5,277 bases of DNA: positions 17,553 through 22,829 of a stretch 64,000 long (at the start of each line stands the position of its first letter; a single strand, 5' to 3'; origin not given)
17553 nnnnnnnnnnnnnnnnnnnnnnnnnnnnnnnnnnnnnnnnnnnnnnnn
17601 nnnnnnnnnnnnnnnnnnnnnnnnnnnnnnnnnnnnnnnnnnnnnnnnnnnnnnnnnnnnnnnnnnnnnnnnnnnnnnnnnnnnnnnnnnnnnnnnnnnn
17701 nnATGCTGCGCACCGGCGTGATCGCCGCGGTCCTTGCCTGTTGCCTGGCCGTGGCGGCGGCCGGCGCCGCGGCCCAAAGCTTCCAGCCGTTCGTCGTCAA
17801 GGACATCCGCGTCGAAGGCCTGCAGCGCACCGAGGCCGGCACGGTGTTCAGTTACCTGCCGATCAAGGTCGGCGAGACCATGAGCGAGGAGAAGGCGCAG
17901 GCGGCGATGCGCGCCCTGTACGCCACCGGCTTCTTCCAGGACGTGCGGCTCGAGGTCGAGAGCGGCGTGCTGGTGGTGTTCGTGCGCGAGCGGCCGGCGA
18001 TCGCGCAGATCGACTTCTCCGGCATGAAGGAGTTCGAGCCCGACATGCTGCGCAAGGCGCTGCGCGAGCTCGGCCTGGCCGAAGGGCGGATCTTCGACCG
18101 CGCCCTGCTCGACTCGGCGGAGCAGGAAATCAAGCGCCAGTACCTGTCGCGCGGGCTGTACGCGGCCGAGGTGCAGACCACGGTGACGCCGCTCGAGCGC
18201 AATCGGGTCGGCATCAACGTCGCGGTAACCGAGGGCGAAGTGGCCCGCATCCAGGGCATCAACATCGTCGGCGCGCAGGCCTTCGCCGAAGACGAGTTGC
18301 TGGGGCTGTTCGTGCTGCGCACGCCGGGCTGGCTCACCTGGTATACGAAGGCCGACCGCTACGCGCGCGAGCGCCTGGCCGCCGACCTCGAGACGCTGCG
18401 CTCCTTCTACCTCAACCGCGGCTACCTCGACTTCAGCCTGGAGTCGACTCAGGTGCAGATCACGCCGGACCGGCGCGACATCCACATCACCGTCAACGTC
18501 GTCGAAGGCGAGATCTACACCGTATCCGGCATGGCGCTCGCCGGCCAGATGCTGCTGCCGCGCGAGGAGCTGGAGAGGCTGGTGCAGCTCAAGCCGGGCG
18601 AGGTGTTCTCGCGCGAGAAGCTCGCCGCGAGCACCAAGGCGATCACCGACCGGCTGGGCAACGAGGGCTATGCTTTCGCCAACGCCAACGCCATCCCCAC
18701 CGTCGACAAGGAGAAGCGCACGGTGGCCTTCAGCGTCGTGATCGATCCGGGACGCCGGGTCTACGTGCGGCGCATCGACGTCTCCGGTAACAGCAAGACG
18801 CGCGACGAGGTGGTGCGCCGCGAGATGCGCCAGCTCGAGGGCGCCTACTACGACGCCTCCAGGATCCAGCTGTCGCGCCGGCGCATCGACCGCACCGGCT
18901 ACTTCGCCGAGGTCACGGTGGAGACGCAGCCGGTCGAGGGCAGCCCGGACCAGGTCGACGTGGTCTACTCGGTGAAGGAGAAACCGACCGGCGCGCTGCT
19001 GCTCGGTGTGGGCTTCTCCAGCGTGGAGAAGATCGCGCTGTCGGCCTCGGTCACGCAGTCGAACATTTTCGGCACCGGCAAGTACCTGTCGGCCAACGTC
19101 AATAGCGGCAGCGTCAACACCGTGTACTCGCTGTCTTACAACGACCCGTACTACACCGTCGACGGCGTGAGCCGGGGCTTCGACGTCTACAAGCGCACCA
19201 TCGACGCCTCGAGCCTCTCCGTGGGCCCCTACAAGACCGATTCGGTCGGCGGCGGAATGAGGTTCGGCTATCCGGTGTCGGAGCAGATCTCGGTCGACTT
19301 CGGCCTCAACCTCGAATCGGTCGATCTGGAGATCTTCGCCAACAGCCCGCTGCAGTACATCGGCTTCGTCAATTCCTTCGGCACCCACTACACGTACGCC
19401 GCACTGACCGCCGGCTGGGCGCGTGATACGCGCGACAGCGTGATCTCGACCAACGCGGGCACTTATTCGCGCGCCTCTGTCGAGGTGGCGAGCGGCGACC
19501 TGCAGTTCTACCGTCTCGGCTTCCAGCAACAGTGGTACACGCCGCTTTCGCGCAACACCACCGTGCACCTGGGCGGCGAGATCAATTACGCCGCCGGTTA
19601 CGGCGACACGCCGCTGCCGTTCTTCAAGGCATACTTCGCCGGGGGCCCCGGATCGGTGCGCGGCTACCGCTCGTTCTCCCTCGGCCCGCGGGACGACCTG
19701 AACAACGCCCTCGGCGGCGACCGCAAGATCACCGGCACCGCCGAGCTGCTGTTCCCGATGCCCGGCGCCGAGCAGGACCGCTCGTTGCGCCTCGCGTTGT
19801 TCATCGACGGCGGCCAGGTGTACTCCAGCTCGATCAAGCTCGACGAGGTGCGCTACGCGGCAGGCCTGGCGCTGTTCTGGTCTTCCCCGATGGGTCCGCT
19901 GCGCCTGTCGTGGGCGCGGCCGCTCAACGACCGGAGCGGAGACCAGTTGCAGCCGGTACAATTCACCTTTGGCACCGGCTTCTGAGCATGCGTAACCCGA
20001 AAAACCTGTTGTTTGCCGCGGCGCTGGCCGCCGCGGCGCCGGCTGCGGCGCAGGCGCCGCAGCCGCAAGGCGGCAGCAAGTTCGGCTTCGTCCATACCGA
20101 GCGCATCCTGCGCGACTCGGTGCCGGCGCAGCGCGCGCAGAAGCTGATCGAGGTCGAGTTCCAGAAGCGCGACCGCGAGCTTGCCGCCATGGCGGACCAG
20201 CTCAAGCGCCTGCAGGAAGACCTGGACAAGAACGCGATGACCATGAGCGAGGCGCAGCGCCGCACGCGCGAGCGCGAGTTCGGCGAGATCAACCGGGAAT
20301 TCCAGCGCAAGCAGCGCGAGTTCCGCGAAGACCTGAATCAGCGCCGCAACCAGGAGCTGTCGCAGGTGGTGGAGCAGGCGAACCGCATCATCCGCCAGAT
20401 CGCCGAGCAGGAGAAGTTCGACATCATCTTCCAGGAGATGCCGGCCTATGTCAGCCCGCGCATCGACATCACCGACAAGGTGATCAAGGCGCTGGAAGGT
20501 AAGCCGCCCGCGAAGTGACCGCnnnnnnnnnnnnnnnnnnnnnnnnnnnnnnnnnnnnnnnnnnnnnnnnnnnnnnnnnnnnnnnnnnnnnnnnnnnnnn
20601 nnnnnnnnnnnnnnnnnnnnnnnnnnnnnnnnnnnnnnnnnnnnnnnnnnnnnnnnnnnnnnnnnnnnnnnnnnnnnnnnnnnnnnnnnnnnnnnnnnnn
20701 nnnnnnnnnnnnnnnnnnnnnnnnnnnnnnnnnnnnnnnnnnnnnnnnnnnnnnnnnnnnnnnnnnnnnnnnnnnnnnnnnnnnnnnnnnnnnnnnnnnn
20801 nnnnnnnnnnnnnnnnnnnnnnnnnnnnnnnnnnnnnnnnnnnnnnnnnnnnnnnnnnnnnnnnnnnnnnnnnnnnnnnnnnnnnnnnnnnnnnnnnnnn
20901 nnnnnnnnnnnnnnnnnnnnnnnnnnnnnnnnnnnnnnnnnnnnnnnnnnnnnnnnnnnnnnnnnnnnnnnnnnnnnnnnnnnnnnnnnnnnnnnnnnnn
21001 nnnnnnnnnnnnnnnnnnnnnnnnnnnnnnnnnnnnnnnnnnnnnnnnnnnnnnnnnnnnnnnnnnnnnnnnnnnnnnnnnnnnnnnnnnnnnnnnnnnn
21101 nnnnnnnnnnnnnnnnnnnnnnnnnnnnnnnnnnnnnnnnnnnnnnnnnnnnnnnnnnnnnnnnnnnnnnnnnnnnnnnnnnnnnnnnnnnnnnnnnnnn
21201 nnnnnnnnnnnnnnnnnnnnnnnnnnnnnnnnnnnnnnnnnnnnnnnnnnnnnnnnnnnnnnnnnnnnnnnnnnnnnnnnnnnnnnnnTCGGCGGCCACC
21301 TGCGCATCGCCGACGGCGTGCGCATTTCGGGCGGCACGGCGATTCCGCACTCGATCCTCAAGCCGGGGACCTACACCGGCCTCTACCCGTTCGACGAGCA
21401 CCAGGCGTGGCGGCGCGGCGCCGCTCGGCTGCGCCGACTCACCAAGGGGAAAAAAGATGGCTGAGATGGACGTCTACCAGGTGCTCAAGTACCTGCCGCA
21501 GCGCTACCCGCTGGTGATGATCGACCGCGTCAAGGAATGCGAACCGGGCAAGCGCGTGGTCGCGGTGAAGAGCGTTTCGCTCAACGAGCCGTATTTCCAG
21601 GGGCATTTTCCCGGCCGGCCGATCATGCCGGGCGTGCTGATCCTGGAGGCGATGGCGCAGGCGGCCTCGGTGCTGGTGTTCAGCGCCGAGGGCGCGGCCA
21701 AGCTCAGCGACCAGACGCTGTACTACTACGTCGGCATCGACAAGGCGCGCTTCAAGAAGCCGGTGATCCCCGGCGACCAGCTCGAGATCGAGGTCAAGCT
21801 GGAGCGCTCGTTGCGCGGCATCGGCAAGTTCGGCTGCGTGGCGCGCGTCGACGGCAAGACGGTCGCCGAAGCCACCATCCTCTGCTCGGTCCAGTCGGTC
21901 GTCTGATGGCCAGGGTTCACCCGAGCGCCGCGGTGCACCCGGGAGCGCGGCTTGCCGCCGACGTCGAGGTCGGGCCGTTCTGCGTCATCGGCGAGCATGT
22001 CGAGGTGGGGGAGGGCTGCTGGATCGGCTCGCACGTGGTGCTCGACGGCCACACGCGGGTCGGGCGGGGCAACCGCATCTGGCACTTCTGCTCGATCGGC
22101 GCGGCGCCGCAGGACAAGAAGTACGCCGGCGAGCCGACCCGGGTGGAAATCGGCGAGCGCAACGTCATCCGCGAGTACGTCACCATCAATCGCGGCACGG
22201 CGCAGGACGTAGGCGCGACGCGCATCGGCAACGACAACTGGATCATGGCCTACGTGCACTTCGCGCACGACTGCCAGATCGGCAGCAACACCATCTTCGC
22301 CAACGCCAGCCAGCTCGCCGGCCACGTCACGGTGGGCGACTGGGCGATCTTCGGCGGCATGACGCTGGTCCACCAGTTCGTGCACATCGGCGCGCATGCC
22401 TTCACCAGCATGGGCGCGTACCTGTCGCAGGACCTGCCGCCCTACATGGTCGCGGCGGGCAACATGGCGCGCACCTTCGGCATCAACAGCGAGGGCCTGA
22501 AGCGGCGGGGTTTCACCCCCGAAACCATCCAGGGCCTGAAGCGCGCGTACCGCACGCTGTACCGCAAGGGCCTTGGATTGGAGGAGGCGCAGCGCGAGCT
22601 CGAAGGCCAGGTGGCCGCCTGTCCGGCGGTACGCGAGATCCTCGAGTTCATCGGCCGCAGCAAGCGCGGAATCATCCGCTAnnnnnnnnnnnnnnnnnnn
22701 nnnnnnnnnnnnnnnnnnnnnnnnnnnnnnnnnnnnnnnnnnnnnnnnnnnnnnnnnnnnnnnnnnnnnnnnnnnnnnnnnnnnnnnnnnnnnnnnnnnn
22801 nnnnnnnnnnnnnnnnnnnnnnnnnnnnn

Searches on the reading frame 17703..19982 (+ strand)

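Call 27: search_protein_families(library=pfam, proteins=[window:17703-19982:+], max_evalue=0.00001)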
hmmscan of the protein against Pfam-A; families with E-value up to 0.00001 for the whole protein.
window:17703-19982:+ (760 aa): 3 families
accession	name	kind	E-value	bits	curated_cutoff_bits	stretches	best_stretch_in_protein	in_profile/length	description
PF07244.20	POTRA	-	7.5e-75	248.1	21.3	5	353-427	1-79/79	Surface antigen variable number repeat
PF01103.29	Omp85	-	6.2e-69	233.4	24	1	454-760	1-325/325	Omp85 superfamily domain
PF08479.16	POTRA_2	-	2.9e-10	40.3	24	0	273-341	2-69/76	POTRA domain, ShlB-type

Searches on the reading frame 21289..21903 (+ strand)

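Call 27: search_protein_families(library=pfam, proteins=[window:21289-21903:+], max_evalue=0.00001)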
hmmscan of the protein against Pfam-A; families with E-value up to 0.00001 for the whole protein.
window:21289-21903:+ (205 aa): 1 family
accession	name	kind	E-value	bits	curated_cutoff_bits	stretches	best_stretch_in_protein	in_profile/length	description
PF07977.19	FabA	-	1.4e-36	125.6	23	1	69-195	1-137/138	FabA-like domain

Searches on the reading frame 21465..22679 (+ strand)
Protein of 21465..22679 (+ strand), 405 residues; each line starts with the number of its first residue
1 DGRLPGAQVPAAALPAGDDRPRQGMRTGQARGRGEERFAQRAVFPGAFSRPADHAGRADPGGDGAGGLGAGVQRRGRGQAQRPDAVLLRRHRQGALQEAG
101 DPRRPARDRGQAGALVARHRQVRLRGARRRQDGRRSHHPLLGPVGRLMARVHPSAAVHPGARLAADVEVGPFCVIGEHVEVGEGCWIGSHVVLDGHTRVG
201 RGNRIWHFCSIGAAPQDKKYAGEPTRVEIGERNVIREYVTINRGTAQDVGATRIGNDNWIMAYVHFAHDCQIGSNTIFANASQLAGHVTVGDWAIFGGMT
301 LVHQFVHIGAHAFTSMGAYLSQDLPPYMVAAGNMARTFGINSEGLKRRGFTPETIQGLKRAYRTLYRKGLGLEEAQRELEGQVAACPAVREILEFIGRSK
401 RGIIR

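Call 27: search_protein_families(library=pfam, proteins=[window:21465-22679:+], max_evalue=0.00001)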
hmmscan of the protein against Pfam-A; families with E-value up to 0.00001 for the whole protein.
window:21465-22679:+ (405 aa): 2 families
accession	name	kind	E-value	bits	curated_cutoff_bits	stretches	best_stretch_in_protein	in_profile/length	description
PF00132.30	Hexapep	-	2.8e-29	100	27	2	252-280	2-30/36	Bacterial transferase hexapeptide (six repeats)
PF13720.11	Acetyltransf_11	-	3e-29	101.7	24.5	1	323-404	1-82/82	Udp N-acetylglucosamine O-acyltransferase; Domain 2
